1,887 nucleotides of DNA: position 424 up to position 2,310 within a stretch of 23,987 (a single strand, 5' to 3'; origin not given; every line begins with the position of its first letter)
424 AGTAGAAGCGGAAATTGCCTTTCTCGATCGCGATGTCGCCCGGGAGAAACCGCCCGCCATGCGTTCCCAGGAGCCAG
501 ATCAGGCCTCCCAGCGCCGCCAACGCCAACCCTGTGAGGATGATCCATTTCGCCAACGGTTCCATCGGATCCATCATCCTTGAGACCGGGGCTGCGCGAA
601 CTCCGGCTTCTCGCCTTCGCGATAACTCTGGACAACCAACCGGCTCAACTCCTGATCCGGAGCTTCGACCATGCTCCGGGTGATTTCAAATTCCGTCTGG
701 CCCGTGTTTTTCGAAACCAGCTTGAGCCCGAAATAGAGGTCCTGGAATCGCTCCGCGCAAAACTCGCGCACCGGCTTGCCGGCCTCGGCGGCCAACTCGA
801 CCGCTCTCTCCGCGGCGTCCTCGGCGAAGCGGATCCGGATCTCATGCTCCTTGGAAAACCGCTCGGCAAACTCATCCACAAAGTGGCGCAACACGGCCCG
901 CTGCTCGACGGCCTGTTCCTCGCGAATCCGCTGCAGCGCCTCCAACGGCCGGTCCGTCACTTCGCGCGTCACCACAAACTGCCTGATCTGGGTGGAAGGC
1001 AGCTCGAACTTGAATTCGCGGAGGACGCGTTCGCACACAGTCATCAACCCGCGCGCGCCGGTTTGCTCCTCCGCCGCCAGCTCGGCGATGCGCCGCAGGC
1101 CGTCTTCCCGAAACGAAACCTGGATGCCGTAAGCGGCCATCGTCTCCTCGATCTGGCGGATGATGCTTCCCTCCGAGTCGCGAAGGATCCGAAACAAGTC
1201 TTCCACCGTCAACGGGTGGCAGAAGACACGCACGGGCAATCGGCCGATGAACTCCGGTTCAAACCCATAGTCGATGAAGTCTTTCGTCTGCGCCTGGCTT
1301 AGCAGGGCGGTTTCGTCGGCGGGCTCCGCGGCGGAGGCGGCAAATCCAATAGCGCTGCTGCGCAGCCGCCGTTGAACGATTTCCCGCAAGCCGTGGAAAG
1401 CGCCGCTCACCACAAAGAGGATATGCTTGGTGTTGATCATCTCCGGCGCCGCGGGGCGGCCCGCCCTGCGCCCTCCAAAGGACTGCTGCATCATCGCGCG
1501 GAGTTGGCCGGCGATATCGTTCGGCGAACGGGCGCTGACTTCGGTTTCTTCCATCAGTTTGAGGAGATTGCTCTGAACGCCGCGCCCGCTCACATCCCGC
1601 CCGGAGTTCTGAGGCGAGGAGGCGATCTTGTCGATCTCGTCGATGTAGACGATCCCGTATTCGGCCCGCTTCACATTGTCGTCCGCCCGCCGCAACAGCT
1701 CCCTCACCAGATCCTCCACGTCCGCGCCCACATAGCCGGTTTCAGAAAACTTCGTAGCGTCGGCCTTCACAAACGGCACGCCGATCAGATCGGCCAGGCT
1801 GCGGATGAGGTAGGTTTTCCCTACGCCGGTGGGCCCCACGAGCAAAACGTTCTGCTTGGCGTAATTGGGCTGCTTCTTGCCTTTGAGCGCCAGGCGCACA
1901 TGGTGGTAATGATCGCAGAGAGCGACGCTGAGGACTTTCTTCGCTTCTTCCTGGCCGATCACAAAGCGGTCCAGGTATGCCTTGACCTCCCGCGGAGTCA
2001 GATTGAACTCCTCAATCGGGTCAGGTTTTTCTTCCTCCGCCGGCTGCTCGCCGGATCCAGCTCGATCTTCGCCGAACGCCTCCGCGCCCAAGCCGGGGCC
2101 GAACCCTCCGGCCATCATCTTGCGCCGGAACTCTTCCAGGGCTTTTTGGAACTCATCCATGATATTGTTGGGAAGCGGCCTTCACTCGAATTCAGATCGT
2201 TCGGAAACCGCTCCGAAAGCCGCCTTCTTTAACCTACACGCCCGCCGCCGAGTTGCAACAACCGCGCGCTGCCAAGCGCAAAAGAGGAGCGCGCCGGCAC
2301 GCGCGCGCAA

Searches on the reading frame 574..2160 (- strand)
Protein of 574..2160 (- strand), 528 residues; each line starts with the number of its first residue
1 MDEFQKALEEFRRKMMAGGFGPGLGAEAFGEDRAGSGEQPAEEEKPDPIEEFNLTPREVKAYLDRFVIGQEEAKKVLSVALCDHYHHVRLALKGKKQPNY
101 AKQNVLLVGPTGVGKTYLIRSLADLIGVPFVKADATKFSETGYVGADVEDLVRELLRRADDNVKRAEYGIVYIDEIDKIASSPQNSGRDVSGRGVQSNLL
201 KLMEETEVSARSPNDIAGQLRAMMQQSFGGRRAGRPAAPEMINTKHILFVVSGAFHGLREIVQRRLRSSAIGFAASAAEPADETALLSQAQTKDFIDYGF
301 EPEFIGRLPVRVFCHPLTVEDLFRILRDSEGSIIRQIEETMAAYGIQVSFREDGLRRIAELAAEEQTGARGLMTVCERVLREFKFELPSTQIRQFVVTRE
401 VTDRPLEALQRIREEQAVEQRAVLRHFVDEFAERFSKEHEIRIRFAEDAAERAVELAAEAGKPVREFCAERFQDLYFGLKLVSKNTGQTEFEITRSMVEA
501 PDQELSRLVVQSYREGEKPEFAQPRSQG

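Call 3: search_protein_families(library=pfam, proteins=[window:574-2160:-], max_evalue=0.01)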
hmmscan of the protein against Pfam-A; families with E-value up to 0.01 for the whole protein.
window:574-2160:- (528 aa): 16 families
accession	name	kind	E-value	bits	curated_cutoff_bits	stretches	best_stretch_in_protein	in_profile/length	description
PF07724.20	AAA_2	-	3e-28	99.4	27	1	103-310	4-165/166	AAA domain (Cdc48 subfamily)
PF00004.35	AAA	-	1e-17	65.2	21.2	1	105-209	1-98/131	ATPase family associated with various cellular activities (AAA)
PF10431.15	ClpB_D2-small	-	1.4e-06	28.7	21.9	1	318-380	2-60/81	C-terminal, D2-small domain, of ClpB protein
PF07728.20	AAA_5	-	3.6e-06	27.5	22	1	104-185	1-84/139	AAA domain (dynein-related subfamily)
PF13191.12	AAA_16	-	6.3e-06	27.2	32.6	1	100-162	24-85/167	AAA ATPase domain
PF13401.12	AAA_22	-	6.7e-06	26.9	27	1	102-179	5-96/130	AAA domain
PF00493.29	MCM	-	1.1e-05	25.1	23.3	1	63-183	22-137/224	MCM P-loop domain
PF01695.23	IstB_IS21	-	0.00062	19.8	24.1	1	102-123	92-113/238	IstB-like ATP binding protein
PF13173.12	AAA_14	-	0.00073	20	27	1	103-180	3-75/129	AAA domain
PF01078.27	Mg_chelatase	-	0.0017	18.2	20.3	0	103-126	23-46/207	Magnesium chelatase, subunit ChlI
PF12775.13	AAA_7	-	0.0033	17.4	25.8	1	101-124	32-55/181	P-loop containing dynein motor region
PF05496.18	RuvB_N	-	0.0035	17.5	27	0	87-146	18-77/159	Holliday junction DNA helicase RuvB P-loop domain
PF13481.12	AAA_25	-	0.0048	17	27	0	105-123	36-54/195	AAA domain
PF13521.12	AAA_28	-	0.0078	16.9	27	0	105-139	2-36/164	AAA domain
PF00158.32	Sigma54_activat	-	0.0079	16.3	20.2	0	100-184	20-110/168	Sigma-54 interaction domain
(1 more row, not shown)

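Call 4: search_protein_families(library=ncbifam, proteins=[window:574-2160:-], max_evalue=0.01)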
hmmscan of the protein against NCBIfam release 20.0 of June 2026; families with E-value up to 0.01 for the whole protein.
window:574-2160:- (528 aa): 31 families (the best 25 are shown)
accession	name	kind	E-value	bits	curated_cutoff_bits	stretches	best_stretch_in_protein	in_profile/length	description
NF003745.1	PRK05342.1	equivalog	8.8e-104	347.6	359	1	50-409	56-406/418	ATP-dependent Clp protease ATP-binding subunit ClpX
TIGR00382.1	clpX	equivalog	3.4e-94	316.2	370.75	1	53-403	66-406/414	ATP-dependent protease ATP-binding subunit ClpX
TIGR00390.1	hslU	equivalog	1.1e-65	222.4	362.45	3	54-163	1-108/441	ATP-dependent protease ATPase subunit HslU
TIGR02639.1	ClpA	equivalog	9e-16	57.2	993.15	2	58-178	450-567/734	ATP-dependent Clp protease ATP-binding subunit ClpA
TIGR03346.1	chaperone_ClpB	equivalog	1.6e-10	40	1232.1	1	62-179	562-679/853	ATP-dependent chaperone ClpB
NF003069.1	PRK03992.1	subfamily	3.5e-10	39.6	500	1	103-205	166-261/379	proteasome-activating nucleotidase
TIGR01243.1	CDC48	subfamily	6.1e-10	38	802.65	1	103-205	213-308/733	CDC48 family AAA ATPase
TIGR01242.2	TIGR01242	subfamily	6.2e-10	38.6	500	1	104-206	150-245/362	proteasome-activating nucleotidase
TIGR01241.2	FtsH_fam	equivalog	2e-09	36.8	600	1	104-181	197-268/598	ATP-dependent zinc metalloprotease FtsH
TIGR03345.1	VI_ClpV1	equivalog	2.8e-09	35.8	884.95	2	58-126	559-620/852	type VI secretion system ATPase TssH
NF008118.0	PRK10865.1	equivalog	6.8e-09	34.2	1417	1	63-180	566-683/857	ATP-dependent chaperone ClpB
NF047747.1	PrtsmActNtasePan2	equivalog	7.6e-08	32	700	1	104-206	187-282/397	proteasome-activating nucleotidase Pan2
NF008004.0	PRK10733.1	equivalog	8.9e-08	30.6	1008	1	67-180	154-257/644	ATP-dependent zinc metalloprotease FtsH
NF003229.0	PRK04195.1-5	equivalog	1.5e-07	30.5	280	1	67-206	19-134/413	replication factor C large subunit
NF047748.1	PrtsmActNtasePan1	equivalog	1.6e-07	30.7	750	1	103-206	183-279/405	proteasome-activating nucleotidase Pan1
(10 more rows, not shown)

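Call 6: find_homologous_proteins(query=window:574-2160:-, max_evalue=1e-20)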
Query window:574-2160:- (528 aa): 8000 proteins with E <= 1e-20 among 8000 candidates; the best 120 are listed.
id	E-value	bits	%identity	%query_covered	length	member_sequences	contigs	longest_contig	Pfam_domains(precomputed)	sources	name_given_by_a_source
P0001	0.0e+0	1141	99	100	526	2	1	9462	PF07724.21,PF00493.30,PF00004.36,PF13401.13,PF07728.21,PF10431.16,PF13191.13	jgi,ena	-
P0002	5.0e-220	750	67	99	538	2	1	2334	PF07724.21,PF00493.30,PF00004.36,PF13401.13,PF13191.13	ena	-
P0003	9.5e-220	749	69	97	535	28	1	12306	PF07724.21,PF00004.36,PF13401.13,PF07728.21,PF10431.16,PF13191.13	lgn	-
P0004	1.2e-219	749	68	98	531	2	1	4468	PF07724.21,PF13521.13,PF00004.36,PF13401.13,PF07728.21,PF10431.16,PF13191.13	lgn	-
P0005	2.2e-218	744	68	98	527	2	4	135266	PF07724.21,PF00004.36,PF13401.13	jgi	jgi:endopeptidase Clp ATP-binding regulatory subunit ClpX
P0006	4.9e-218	743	68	98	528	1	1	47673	PF07724.21,PF00004.36,PF13401.13,PF07728.21,PF13191.13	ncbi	-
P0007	2.1e-217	741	72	88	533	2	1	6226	PF07724.21,PF00004.36,PF13401.13,PF07728.21,PF10431.16,PF13191.13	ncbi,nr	ncbi:MAG: AAA family ATPase [Verrucomicrobia bacterium]|nr:MAG: AAA family ATPase [Verrucomicrobiota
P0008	8.0e-217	739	68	97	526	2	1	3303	PF07724.21,PF00004.36,PF13401.13,PF07728.21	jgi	jgi:endopeptidase Clp ATP-binding regulatory subunit ClpX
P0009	3.1e-216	737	67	97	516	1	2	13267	PF07724.21,PF00004.36,PF13401.13,PF07728.21,PF10431.16,PF13191.13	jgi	jgi:endopeptidase Clp ATP-binding regulatory subunit ClpX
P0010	6.6e-216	736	67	97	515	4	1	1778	PF07724.21,PF00004.36,PF13401.13,PF10431.16,PF13191.13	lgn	-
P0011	7.6e-216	736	65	99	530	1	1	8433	PF07724.21,PF00004.36,PF13191.13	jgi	jgi:endopeptidase Clp ATP-binding regulatory subunit ClpX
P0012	3.0e-215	734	67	97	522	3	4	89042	PF07724.21,PF00004.36,PF13401.13,PF07728.21,PF10431.16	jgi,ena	jgi:endopeptidase Clp ATP-binding regulatory subunit ClpX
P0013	5.0e-214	730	69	89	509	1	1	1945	PF07724.21,PF00004.36,PF13401.13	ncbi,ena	-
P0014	8.4e-214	729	66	96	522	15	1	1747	PF07724.21,PF00004.36,PF13401.13,PF07728.21,PF10431.16,PF13191.13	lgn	-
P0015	1.2e-213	729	70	90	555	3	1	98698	PF07724.21,PF00493.30,PF00004.36,PF13401.13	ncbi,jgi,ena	jgi:endopeptidase Clp ATP-binding regulatory subunit ClpX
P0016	1.5e-213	728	67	98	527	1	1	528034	PF07724.21,PF00004.36,PF13401.13,PF10431.16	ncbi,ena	-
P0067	8.5e-206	703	63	99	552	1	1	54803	PF07724.21,PF00004.36,PF13401.13,PF07728.21,PF13191.13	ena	-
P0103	4.3e-204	697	64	97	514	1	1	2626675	PF07724.21,PF00004.36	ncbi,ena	-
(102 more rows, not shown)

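Call 8: find_related_loci(query=window:574-2160:-, collection=genome_contigs, flank=6000)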
Query window:574-2160:- (528 aa) in genome_contigs; peptide patterns used: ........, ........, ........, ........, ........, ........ (x = any residue, [..] = any of these).
118 stretches matched a pattern; 27 encode a relative of the query (tblastn E <= 1e-3); 27 distinct loci.
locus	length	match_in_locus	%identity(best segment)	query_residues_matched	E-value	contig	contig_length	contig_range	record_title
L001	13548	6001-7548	61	2-524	0e+0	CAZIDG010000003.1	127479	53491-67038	MAG TPA_asm: uncultured Verrucomicrobiota bacterium isolate SRP216815_co1_263 genome assembly, contig: NODE_167_length_1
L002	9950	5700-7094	52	48-513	1e-156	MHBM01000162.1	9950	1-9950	MAG: Lentisphaerae bacterium RIFOXYA12_FULL_48_11 rifixya3_full_scaffold_3370, whole genome shotgun sequence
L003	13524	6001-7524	49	2-513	6e-156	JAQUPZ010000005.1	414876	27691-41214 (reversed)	MAG: Kiritimatiellae bacterium isolate STD1_38 NODE_29_length_414876_cov_6.942908_Sandtown_D1, whole genome shotgun sequ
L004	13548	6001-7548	49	6-514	3e-147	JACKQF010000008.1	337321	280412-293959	MAG: Verrucomicrobiaceae bacterium isolate HK-STAS-VERR-13 HK-STAS-VERR-13_8, whole genome shotgun sequence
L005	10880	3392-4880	49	6-519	2e-118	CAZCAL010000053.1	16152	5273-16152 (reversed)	MAG TPA_asm: uncultured Verrucomicrobiaceae bacterium isolate binchicken_co326_175 genome assembly, contig: NODE_1763_le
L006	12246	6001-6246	33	105-184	2e-5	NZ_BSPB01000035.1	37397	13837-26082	Hydrogenophaga electricum strain NBRC 109341 sequence035, whole genome shotgun sequence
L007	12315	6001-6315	31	80-184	2e-5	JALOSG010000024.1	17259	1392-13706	MAG: Serpentinimonas sp. isolate Prado201 scaffold_4987, whole genome shotgun sequence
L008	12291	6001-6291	30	90-184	4e-5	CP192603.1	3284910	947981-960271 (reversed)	MAG: Hydrogenophaga sp. BL-A-41-H2 isolate Passages #2 and #5 chromosome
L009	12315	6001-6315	32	80-184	4e-5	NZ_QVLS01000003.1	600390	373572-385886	Hydrogenophaga borbori strain LA-38 contig_3, whole genome shotgun sequence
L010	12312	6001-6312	27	81-184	6e-5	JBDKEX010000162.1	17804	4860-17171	MAG: Pseudomonadota bacterium isolate eastriver_2019_sw_WHONDRS-S19S_0100_B_bin.44 scaffold_1231574, whole genome shotgu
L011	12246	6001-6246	33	105-184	6e-5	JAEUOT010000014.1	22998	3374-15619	MAG: Hydrogenophaga sp. isolate new MAG-206 k141_4450620, whole genome shotgun sequence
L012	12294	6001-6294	30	89-184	8e-5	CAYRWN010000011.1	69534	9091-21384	MAG TPA_asm: uncultured Hydrogenophaga sp. isolate binchicken_co302_35 genome assembly, contig: NODE_21_length_69534_cov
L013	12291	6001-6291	30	90-184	1e-4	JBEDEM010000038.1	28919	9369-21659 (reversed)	MAG: Pseudomonadota bacterium isolate NASQAN2014_185_F_bin.15 scaffold_232, whole genome shotgun sequence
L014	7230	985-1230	31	105-184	1e-4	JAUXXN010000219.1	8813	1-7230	MAG: Hydrogenophaga sp. isolate C17_concoct.bin.39 C17_k141_50881, whole genome shotgun sequence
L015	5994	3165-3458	29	89-184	1e-4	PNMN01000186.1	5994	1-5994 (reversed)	MAG: Comamonadaceae bacterium isolate FW.011 FD_1004202_5994, whole genome shotgun sequence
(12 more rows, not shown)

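Call 10: find_encoding_contigs(protein=P0005, flank=5000, max_places=3)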
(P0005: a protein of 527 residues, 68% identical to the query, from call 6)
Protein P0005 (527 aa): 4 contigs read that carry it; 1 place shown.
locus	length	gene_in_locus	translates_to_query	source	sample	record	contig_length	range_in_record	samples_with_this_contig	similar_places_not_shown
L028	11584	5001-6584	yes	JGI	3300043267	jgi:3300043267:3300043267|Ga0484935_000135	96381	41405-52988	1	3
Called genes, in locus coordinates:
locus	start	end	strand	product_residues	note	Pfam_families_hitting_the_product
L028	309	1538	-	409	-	PF00331:Glyco_hydro_10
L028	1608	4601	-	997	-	PF00756:Esterase, PF11721:Malectin, PF00756:Esterase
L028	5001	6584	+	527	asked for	PF00004:AAA, PF07724:AAA_2, PF13401:AAA_22 (faint)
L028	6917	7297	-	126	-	-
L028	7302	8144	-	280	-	PF07963:N_methyl, PF07596:SBP_bac_10 (weak)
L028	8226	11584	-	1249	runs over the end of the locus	PF00047:ig (faint), PF07679:I-set, PF13927:Ig_3 (weak), PF13895:Ig_2 (weak), PF07953:Toxin_R_bind_N (weak), PF00354:Pentaxin (faint), PF13385:Laminin_G_3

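Call 11: find_encoding_contigs(protein=P0016, flank=5000, max_places=2)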
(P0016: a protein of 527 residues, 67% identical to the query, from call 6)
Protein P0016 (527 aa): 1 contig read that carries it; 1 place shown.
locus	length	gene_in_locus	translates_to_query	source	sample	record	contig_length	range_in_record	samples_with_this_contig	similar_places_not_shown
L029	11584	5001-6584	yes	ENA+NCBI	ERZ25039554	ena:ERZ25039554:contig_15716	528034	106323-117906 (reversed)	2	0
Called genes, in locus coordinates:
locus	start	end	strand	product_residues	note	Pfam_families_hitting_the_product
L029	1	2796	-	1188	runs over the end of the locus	PF07635:PSCyt1, PF07583:PSCyt2, PF07587:PSD1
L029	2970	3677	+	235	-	PF04474:DUF554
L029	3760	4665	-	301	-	-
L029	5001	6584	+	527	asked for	PF00004:AAA, PF07724:AAA_2, PF13401:AAA_22 (faint), PF10431:ClpB_D2-small (faint)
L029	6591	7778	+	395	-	PF01189:Methyltr_RsmB-F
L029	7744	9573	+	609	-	PF06283:ThuA, PF01261:AP_endonuc_2 (weak)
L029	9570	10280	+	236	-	PF13646:HEAT_2 (weak)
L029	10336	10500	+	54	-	-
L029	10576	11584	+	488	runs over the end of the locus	PF00884:Sulfatase, PF16347:SGSH_C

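Call 12: find_encoding_contigs(protein=P0103, flank=5000, max_places=2)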
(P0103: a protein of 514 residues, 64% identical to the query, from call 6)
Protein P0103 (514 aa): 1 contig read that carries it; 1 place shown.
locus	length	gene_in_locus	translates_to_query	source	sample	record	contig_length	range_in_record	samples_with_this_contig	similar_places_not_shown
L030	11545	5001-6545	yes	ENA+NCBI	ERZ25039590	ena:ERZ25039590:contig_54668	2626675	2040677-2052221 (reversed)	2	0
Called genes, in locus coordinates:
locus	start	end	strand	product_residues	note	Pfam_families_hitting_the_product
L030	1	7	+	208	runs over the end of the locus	PF00072:Response_reg, PF13384:HTH_23 (faint), PF00196:GerE, PF08281:Sigma70_r4_2 (weak)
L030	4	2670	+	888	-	PF21783:YNCE (faint), PF10282:Lactonase (faint), PF08450:SGL (faint), PF25174:Beta-prop_THOC3 (weak), PF04185:Phosphoesterase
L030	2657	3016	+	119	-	-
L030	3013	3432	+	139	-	-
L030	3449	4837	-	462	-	PF02511:Thy1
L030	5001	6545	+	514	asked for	PF00004:AAA, PF07724:AAA_2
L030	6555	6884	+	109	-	PF12973:Cupin_7, PF07883:Cupin_2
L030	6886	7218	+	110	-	PF03091:CutA1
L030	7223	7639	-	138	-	PF06133:Com_YlbF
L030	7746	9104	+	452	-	PF01011:PQQ (faint), PF13360:PQQ_2, PF13570:Beta-prop_ACSF4 (faint)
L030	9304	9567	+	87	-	PF05258:DciA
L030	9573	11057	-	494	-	-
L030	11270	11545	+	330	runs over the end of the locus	PF00056:Ldh_1_N, PF02866:Ldh_1_C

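Call 14: find_encoding_contigs(protein=P0001, flank=8000, max_places=2)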
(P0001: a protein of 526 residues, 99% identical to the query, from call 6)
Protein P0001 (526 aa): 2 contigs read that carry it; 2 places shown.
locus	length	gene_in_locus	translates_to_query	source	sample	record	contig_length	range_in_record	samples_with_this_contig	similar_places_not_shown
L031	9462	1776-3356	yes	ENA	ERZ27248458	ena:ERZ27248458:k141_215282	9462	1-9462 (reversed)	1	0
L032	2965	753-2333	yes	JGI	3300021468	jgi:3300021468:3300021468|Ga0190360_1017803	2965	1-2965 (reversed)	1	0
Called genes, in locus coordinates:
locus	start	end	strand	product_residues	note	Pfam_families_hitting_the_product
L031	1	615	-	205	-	?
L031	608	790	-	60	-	-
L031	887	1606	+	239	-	PF05198:IF3_N, PF00707:IF3_C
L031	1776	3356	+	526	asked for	PF00493:MCM (weak), PF13191:AAA_16 (faint), PF13401:AAA_22 (faint), PF00004:AAA, PF07724:AAA_2, PF07728:AAA_5 (weak), PF10431:ClpB_D2-small (faint)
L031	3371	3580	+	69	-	PF11146:DUF2905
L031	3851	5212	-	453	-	PF01663:Phosphodiest (faint), PF00884:Sulfatase, PF16347:SGSH_C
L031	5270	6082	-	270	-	PF00085:Thioredoxin, PF13098:Thioredoxin_2, PF13428:TPR_14 (weak), PF24575:TPR_Slam (faint), PF13432:TPR_16 (weak), PF14559:TPR_19 (weak), PF14561:TPR_20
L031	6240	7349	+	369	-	PF01264:Chorismate_synt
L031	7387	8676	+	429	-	PF00278:Orn_DAP_Arg_deC, PF01168:Ala_racemase_N (weak), PF02784:Orn_Arg_deC_N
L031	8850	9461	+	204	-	?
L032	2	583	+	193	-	?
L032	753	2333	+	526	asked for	PF00493:MCM (weak), PF13191:AAA_16 (faint), PF13401:AAA_22 (faint), PF00004:AAA, PF07724:AAA_2, PF07728:AAA_5 (weak), PF10431:ClpB_D2-small (faint)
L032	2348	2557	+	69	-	PF11146:DUF2905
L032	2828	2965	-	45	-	?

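Call 22: find_related_loci(query=A1, collection=metagenome_contigs, flank=4000)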
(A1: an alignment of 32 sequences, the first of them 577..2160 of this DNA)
Query A1 (528 aa) in metagenome_contigs; peptide patterns used: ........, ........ (x = any residue, [..] = any of these).
600 stretches matched a pattern (row limit reached: there are more); 489 encode a relative of the query (tblastn E <= 1e-3); the best 80 are kept; 80 distinct loci.
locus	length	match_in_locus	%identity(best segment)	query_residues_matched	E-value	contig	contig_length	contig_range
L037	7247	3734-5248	63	2-514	0e+0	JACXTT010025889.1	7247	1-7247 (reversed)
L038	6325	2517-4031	63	2-520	0e+0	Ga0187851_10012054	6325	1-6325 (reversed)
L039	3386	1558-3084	63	2-519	0e+0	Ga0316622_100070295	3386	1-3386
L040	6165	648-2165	63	2-517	0e+0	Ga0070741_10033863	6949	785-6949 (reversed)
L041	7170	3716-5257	62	2-528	0e+0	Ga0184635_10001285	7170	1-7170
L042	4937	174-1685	62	2-514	0e+0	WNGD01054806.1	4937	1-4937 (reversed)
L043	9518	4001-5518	61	2-518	0e+0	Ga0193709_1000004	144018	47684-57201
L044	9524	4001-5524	61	2-519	0e+0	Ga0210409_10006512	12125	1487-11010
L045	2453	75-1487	65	40-517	0e+0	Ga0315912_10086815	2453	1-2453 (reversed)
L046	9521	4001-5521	61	2-518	0e+0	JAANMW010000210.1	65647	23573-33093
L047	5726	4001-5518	60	2-515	0e+0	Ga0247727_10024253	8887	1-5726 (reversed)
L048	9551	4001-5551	59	2-527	0e+0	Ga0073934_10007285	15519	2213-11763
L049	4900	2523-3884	65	56-515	0e+0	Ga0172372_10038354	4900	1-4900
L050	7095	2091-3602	58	2-514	0e+0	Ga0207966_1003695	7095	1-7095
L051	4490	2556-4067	58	2-514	0e+0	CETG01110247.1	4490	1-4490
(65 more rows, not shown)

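Call 24: find_encoding_contigs(protein=P0015, flank=5000, max_places=2)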
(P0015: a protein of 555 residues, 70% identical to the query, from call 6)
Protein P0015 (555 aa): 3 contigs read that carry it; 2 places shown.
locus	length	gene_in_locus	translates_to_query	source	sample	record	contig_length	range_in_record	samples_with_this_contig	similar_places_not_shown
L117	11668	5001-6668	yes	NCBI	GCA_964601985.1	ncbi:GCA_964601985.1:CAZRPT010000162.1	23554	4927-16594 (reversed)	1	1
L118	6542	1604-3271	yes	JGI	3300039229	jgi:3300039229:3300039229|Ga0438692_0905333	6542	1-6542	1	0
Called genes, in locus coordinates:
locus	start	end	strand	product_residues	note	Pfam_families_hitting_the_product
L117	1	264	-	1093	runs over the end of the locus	PF00873:ACR_tran, PF02355:SecD_SecF_C (weak)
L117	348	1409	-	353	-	PF00364:Biotin_lipoyl (weak), PF25917:BSH_RND, PF25973:BSH_CzcB, PF25876:HH_MFP_RND (weak), PF25954:Beta-barrel_RND_2, PF25967:RND-MFP_C, PF25975:CzcB_C, PF25989:YknX_C, +1 more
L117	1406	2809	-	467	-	PF02321:OEP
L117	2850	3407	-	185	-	PF04143:Sulf_transp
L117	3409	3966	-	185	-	PF04143:Sulf_transp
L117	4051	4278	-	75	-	PF11127:YgaP-like_TM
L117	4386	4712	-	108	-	PF00085:Thioredoxin, PF13098:Thioredoxin_2, PF13899:Thioredoxin_7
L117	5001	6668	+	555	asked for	PF13401:AAA_22 (faint), PF00493:MCM (weak), PF07724:AAA_2, PF00004:AAA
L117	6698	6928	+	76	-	PF03884:YacG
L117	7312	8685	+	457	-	PF01408:GFO_IDH_MocA, PF22725:GFO_IDH_MocA_C3 (faint), PF19051:GFO_IDH_MocA_C2 (weak)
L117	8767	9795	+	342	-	PF01408:GFO_IDH_MocA, PF02894:GFO_IDH_MocA_C, PF22725:GFO_IDH_MocA_C3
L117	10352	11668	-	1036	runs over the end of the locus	PF13385:Laminin_G_3, PF13360:PQQ_2 (weak)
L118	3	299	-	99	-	?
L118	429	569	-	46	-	-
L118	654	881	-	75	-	PF11127:YgaP-like_TM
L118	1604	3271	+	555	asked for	PF13401:AAA_22 (faint), PF00493:MCM (weak), PF07724:AAA_2, PF00004:AAA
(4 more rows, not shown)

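Call 25: find_encoding_contigs(protein=P0067, flank=5000, max_places=2)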
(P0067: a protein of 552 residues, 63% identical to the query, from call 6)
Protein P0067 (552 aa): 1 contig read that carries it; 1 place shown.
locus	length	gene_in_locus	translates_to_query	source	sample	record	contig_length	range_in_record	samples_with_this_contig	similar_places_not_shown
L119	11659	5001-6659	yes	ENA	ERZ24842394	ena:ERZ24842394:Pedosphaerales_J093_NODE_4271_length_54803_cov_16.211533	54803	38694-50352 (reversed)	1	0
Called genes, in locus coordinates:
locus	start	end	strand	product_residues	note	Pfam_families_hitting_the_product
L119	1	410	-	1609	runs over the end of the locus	-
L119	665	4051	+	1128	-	PF00515:TPR_1 (faint), PF07719:TPR_2 (faint), PF12895:ANAPC3 (faint), PF13432:TPR_16 (weak), PF14559:TPR_19 (weak), PF14561:TPR_20 (weak), PF13432:TPR_16 (weak), PF13517:FG-GAP_3, +6 more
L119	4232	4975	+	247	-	PF05198:IF3_N, PF00707:IF3_C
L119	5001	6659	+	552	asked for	PF13191:AAA_16 (faint), PF13401:AAA_22 (faint), PF00004:AAA, PF07724:AAA_2, PF07728:AAA_5 (faint)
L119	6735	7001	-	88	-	PF00830:Ribosomal_L28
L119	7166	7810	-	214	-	PF00697:PRAI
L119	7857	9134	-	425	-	PF09861:Lar_N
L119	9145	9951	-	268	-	PF00106:adh_short, PF13561:adh_short_C2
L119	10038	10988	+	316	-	PF02272:DHHA1 (weak)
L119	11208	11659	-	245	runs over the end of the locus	-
